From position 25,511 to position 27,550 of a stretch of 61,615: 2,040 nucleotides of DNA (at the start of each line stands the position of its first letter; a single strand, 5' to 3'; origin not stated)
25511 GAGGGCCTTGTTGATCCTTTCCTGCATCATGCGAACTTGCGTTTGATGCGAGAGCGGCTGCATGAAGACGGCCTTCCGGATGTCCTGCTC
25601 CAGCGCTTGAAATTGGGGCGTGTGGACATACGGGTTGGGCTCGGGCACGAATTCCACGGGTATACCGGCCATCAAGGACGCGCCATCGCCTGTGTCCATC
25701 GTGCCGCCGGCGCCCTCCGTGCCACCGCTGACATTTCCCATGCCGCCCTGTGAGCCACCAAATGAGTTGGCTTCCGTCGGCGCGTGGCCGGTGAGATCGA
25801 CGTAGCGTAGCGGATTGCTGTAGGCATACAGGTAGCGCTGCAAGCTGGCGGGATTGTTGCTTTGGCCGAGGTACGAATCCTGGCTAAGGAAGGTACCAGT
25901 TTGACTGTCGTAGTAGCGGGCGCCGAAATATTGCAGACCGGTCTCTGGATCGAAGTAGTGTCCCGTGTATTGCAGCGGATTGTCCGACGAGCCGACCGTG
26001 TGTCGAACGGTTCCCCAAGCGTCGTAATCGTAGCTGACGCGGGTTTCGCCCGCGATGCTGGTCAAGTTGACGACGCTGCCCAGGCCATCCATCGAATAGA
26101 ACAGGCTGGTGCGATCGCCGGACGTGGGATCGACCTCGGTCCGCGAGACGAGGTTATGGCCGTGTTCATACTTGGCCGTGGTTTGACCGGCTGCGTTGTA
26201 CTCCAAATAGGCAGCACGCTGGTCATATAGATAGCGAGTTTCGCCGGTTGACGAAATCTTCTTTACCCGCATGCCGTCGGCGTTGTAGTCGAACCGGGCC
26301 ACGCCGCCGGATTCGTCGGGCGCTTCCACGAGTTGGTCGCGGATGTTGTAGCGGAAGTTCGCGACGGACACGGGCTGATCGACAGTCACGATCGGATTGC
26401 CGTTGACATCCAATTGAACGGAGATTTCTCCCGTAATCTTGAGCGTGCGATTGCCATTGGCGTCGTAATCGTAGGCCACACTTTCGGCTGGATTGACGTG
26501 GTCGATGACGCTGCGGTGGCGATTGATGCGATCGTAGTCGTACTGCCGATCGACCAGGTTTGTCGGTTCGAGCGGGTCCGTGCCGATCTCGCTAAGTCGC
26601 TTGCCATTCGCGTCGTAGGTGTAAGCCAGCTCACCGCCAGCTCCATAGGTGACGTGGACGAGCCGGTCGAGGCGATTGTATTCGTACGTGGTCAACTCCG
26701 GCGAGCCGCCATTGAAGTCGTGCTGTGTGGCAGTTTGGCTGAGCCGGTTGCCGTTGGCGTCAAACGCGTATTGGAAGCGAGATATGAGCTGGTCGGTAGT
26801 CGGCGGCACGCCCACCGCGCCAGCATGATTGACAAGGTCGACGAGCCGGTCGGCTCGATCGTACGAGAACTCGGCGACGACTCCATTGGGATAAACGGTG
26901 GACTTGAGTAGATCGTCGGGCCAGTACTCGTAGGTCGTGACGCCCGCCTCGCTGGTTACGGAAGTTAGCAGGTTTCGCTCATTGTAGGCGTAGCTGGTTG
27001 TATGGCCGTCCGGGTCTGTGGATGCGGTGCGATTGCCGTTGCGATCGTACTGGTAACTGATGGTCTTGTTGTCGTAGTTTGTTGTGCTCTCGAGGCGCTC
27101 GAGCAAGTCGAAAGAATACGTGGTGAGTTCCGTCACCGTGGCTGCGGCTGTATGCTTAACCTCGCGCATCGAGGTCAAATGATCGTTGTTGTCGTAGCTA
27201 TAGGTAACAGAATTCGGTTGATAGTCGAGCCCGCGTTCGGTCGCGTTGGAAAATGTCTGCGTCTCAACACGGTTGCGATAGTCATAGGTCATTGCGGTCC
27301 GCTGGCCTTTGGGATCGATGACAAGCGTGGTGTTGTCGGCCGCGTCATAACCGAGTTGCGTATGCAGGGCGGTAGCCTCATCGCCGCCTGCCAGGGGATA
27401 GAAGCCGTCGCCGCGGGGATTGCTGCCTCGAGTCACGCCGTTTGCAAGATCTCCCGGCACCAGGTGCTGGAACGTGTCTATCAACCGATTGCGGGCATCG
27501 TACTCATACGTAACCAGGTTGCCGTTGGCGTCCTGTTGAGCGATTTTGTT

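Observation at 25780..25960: Rhs core is internal and its autoproteolysis-type motifs are degenerate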

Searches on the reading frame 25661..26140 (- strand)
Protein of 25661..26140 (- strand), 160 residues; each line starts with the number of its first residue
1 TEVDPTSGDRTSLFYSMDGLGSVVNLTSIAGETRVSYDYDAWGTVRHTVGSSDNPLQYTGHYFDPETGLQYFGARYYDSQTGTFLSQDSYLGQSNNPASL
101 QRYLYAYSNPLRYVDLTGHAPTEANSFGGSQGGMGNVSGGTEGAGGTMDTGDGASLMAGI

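Call 10: search_solved_structures(query=window:25661-26140:-, max_evalue=0.01, show_alignments=5)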
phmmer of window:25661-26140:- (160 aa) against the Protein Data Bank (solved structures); distinct sequences matched with E-value up to 0.01: 23.
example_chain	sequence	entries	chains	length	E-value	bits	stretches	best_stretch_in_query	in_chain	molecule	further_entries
8h8a_A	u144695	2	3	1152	5.4e-11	46.2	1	14-118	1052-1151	Putative Rhs-family protein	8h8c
8h8b_A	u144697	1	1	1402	3.4e-10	43.6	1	14-119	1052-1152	Putative Rhs-family protein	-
8cp6_B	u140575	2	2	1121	3.6e-09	40.2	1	5-118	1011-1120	Toxin protein Tse5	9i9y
8uy4_A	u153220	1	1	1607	7.2e-06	29.5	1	13-92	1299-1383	Tse15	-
8uxt_A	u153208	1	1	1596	2.5e-05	27.8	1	13-89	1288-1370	Tse15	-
8fjp_A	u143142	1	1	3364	3.5e-05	27.3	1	25-119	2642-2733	salivary gland surface protein 1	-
9c4k_Q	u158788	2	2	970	0.00012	25.6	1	41-123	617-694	Toxin subunit YenC2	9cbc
8qjd_A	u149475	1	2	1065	0.00017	25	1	52-118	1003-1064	Salmonella bongori Rhs core domain (residues 360-1420)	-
9on3_A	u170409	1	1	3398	0.00018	25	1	21-118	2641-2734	SGS4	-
8qjb_A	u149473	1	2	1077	0.00019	24.9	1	52-118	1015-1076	T6SS-associated Rhs core domain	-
8qja_A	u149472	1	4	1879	0.0012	22.3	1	49-90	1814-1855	Putative type VI secretion system YD repeat-containing Rhs element Vgr protein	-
6suf_F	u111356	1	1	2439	0.0014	22.1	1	9-126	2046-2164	TcdB2,TccC3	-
6h6e_F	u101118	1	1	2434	0.0014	22.1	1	9-126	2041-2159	TcdB2,TccC3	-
4igl_B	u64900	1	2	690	0.0014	22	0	41-118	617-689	YenC2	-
7q97_A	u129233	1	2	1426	0.0015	22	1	24-122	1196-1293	Rhs family protein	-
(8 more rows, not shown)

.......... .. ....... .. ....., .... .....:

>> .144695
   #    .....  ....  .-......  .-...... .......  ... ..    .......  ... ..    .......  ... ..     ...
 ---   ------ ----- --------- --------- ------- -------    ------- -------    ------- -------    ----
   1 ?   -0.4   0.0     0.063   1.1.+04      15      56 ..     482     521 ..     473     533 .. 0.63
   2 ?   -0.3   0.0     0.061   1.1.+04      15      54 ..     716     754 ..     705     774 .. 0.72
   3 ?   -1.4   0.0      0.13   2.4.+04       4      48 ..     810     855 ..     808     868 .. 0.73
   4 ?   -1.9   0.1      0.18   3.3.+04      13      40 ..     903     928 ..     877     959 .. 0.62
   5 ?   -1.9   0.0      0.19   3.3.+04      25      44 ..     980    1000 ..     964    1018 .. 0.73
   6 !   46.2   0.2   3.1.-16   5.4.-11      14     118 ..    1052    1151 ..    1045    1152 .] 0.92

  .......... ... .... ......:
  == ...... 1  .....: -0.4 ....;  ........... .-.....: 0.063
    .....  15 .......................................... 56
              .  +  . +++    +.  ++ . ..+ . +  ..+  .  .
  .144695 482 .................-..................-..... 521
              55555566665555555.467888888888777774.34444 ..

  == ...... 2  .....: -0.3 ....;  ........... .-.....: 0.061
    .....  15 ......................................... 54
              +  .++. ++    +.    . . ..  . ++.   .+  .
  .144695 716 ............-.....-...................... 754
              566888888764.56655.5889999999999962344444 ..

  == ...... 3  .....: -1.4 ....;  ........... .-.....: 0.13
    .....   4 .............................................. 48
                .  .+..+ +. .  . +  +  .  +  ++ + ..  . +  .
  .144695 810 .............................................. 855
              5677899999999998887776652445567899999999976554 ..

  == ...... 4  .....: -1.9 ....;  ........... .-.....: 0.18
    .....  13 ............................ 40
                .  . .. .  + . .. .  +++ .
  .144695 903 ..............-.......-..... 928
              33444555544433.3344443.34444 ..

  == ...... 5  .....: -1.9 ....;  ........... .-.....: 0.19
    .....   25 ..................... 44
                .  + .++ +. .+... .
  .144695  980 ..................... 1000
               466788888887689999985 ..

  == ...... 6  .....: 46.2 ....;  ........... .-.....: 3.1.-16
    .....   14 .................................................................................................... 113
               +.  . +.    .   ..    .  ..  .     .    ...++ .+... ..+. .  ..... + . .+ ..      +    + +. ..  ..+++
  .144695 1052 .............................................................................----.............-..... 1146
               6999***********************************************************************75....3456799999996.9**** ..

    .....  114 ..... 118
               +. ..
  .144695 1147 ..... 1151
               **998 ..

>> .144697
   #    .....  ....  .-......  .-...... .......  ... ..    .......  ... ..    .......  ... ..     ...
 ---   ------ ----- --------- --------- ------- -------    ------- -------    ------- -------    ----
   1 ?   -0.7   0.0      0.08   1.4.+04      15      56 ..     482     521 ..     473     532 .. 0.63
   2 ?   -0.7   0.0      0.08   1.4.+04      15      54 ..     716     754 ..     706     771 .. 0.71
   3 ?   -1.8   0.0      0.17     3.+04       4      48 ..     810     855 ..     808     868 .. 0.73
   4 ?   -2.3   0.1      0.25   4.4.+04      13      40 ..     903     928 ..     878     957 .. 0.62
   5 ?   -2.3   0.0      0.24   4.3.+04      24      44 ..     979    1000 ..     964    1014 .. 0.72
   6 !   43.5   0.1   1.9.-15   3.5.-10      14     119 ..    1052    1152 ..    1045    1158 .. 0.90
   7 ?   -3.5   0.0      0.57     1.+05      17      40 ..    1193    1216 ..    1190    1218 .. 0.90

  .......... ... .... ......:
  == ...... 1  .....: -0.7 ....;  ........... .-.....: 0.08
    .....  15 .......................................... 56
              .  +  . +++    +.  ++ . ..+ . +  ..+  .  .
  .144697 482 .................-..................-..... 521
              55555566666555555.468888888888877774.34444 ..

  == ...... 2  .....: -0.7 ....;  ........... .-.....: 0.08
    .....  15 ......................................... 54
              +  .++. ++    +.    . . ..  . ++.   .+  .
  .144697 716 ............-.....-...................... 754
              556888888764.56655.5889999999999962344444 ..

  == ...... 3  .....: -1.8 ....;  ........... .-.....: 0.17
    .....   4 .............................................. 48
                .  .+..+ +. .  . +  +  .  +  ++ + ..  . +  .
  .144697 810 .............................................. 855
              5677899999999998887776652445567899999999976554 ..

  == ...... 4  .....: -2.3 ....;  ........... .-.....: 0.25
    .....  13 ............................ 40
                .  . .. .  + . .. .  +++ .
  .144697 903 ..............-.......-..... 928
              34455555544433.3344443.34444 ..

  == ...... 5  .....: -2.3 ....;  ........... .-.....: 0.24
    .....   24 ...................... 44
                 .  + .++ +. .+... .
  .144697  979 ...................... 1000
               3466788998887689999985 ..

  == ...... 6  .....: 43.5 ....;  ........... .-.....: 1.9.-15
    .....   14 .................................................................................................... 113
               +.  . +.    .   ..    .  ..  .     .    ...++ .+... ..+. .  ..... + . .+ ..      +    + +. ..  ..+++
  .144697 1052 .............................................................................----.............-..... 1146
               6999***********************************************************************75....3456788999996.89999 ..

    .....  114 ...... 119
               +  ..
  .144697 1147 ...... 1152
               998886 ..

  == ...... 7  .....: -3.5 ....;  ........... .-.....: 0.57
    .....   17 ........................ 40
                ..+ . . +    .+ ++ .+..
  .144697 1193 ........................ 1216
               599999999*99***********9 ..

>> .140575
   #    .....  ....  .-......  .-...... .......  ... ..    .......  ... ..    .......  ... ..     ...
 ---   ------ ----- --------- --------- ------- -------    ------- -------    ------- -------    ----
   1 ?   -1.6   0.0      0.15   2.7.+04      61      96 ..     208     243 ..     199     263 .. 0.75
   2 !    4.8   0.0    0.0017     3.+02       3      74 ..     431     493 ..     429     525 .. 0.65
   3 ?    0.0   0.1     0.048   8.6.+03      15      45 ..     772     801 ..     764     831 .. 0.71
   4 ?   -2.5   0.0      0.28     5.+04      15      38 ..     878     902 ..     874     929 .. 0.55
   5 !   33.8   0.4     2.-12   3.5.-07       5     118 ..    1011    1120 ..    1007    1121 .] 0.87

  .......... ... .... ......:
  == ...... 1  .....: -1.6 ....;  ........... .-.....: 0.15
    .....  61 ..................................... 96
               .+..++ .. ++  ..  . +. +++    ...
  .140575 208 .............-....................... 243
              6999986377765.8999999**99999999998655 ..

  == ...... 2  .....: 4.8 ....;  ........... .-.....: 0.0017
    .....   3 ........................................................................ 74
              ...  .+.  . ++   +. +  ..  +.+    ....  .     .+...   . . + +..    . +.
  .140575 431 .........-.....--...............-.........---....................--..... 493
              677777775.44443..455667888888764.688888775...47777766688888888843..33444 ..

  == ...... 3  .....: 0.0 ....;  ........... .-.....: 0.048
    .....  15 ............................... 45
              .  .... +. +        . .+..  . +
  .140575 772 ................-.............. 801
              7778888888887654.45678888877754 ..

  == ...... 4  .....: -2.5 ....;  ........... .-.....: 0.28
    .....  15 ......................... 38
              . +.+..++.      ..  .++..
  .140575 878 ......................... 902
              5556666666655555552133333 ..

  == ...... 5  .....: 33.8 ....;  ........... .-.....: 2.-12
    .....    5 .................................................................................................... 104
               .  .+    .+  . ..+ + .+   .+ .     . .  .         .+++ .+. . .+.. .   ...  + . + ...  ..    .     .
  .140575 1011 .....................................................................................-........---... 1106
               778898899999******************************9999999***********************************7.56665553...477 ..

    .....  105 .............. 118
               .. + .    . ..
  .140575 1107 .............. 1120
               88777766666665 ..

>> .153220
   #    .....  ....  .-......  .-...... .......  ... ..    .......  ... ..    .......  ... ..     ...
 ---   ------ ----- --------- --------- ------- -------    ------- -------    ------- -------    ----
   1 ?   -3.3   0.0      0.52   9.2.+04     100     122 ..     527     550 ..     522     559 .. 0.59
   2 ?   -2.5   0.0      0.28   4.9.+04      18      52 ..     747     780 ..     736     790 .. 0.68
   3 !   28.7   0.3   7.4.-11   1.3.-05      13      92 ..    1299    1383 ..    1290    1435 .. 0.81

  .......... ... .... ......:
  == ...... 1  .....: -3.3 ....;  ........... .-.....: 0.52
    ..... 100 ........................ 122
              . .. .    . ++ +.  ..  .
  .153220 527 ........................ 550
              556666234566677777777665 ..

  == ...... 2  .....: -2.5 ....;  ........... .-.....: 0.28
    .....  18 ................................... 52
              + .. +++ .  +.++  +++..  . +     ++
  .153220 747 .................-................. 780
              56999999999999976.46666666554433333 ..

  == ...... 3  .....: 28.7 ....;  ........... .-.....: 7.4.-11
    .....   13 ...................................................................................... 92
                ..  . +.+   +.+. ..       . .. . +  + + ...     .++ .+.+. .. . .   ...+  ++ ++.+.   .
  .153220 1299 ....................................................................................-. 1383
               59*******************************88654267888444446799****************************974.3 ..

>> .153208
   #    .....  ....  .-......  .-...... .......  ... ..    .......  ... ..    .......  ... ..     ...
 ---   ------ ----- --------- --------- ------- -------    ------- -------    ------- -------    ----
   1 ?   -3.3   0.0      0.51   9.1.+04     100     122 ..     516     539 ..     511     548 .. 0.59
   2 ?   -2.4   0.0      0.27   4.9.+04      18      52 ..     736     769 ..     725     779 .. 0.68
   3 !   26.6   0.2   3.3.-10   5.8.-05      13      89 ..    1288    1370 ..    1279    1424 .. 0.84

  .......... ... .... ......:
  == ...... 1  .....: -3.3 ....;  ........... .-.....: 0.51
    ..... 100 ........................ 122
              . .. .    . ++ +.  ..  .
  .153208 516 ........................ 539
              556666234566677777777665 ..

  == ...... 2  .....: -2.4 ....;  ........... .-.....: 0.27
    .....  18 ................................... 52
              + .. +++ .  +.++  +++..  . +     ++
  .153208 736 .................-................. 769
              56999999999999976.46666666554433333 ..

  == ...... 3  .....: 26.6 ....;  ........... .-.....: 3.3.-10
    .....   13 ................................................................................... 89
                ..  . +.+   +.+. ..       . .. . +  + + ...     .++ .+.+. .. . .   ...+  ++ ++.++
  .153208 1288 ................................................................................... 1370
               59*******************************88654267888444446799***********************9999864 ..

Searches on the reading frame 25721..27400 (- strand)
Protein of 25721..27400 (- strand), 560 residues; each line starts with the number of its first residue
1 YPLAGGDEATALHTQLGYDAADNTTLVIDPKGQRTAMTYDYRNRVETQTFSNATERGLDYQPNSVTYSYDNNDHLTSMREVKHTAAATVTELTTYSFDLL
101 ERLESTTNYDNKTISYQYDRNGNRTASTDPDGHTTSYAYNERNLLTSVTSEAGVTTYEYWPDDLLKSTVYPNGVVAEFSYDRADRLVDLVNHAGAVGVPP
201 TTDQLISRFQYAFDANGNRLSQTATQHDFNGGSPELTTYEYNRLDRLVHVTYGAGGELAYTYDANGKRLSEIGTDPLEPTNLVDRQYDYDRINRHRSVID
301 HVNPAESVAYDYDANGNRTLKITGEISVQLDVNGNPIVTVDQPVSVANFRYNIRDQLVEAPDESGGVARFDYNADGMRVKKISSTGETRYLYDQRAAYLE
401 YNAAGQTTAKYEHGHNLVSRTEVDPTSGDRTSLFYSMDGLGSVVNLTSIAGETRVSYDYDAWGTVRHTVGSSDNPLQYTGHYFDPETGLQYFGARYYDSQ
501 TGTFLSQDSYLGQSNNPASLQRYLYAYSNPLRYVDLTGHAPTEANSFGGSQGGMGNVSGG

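Call 8: search_solved_structures(query=window:25721-27400:-, max_evalue=0.001, show_alignments=0)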
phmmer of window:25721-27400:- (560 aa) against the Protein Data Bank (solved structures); distinct sequences matched with E-value up to 0.001: 14.
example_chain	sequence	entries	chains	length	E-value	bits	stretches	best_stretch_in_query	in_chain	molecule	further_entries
8h8a_A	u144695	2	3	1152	2.3e-38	135.3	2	345-538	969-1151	Putative Rhs-family protein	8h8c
8h8b_A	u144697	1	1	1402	2.6e-37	131.8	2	331-539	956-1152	Putative Rhs-family protein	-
7q97_A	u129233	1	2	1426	2.5e-21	79.1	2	345-540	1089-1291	Rhs family protein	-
8cp6_B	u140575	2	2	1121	7.7e-20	74.2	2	88-267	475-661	Toxin protein Tse5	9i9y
8qja_A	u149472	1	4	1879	2.7e-19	72.4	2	205-510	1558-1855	Putative type VI secretion system YD repeat-containing Rhs element Vgr protein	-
8uy4_A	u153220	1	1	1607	3.3e-19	72.1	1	429-510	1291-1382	Tse15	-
9pt5_A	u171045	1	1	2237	4.1e-19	71.8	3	348-538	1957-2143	Teneurin-like protein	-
9ifo_A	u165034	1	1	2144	5.6e-19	71.3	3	348-537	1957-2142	Teneurin-Like Protein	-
8uxt_A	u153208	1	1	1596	7.1e-19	71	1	429-509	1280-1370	Tse15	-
8qjd_A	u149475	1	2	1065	1.8e-16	63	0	62-194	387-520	Salmonella bongori Rhs core domain (residues 360-1420)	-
8qjb_A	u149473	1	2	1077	2.1e-16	62.8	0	62-194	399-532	T6SS-associated Rhs core domain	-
8qjc_A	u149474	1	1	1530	4.8e-16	61.6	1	32-194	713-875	T6SS-associated Rhs core and toxin domain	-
7pq5_L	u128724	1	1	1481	1.7e-13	53.2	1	93-194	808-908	Tre23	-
8fjp_A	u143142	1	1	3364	0.00085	21.2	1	445-539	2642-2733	salivary gland surface protein 1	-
